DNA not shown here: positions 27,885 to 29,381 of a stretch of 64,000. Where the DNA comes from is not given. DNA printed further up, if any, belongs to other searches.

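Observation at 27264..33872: PspA - PBP-like - PBP-like/vWA - flotillin - coiled-coil membrane protein gene block (candidate membrane-stress/remodelling system)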

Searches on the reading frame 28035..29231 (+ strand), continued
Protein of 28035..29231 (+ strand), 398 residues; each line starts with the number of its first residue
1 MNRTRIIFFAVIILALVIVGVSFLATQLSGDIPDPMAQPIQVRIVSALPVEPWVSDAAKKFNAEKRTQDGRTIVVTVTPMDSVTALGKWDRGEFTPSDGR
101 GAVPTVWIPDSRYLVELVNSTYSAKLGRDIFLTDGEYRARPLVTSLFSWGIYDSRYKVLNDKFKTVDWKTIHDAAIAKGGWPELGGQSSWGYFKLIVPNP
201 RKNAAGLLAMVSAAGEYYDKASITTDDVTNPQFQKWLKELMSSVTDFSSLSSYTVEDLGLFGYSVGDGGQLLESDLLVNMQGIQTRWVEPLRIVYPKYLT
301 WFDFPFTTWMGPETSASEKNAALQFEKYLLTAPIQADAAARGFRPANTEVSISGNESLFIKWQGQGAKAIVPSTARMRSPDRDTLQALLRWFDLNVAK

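Call 65: list_cluster_members(proteins=[P0402, P0437, P0452, P0395, P0368, P0477, P0364, P0374, P0384, P0406])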
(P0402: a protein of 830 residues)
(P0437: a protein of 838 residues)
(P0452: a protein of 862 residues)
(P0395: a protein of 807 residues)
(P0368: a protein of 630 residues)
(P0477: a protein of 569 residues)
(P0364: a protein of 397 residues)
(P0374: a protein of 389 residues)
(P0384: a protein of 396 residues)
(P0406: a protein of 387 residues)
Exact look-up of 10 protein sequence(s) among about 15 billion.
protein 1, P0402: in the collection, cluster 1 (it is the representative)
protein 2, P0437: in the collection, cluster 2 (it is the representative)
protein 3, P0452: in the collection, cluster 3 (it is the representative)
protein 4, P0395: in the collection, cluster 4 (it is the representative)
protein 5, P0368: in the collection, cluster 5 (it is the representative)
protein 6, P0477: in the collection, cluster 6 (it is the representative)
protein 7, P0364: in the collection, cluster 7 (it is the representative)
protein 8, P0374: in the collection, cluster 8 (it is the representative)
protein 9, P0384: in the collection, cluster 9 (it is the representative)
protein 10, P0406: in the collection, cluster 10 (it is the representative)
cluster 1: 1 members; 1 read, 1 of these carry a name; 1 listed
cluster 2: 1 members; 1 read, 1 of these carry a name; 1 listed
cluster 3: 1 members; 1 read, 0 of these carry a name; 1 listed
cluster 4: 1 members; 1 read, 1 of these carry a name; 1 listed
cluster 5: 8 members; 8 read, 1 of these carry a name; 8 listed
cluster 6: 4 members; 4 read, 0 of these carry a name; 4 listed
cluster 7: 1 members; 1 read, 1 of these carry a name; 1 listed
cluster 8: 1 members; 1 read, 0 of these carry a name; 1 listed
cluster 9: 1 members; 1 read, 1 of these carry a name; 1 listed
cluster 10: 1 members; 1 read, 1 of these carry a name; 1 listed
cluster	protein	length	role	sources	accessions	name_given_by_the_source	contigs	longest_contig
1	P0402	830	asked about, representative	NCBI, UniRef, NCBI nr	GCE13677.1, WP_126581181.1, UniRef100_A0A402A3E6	protein kinase domain-containing protein [Tengunoibacter tsumagoiensis] | Protein kinase domain-containing protein n=1 Tax=Tengunoibacter tsumagoiensis ... | protein kinase [Tengunoibacter tsumagoiensis]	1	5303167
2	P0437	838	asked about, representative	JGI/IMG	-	serine/threonine protein kinase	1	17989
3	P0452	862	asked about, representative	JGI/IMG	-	-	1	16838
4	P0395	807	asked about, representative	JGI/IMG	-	hypothetical protein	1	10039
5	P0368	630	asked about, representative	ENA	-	-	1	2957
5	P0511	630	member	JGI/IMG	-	hypothetical protein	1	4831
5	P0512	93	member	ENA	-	-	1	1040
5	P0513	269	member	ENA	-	-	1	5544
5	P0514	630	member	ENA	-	-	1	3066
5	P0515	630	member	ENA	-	-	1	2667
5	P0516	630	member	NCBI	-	-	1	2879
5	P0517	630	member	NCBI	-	-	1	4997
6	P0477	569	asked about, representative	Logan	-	-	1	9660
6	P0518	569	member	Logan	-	-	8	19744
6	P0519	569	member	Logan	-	-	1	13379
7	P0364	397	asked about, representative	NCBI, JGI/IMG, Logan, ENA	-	hypothetical protein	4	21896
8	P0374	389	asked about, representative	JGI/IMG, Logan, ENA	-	-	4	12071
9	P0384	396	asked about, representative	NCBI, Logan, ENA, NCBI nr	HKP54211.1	MAG TPA: substrate-binding domain-containing protein [Chloroflexia bacterium] | substrate-binding domain-containing protein [Chloroflexia bacterium]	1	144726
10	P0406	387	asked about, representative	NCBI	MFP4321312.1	MAG: substrate-binding domain-containing protein [Anaerolineales bacterium]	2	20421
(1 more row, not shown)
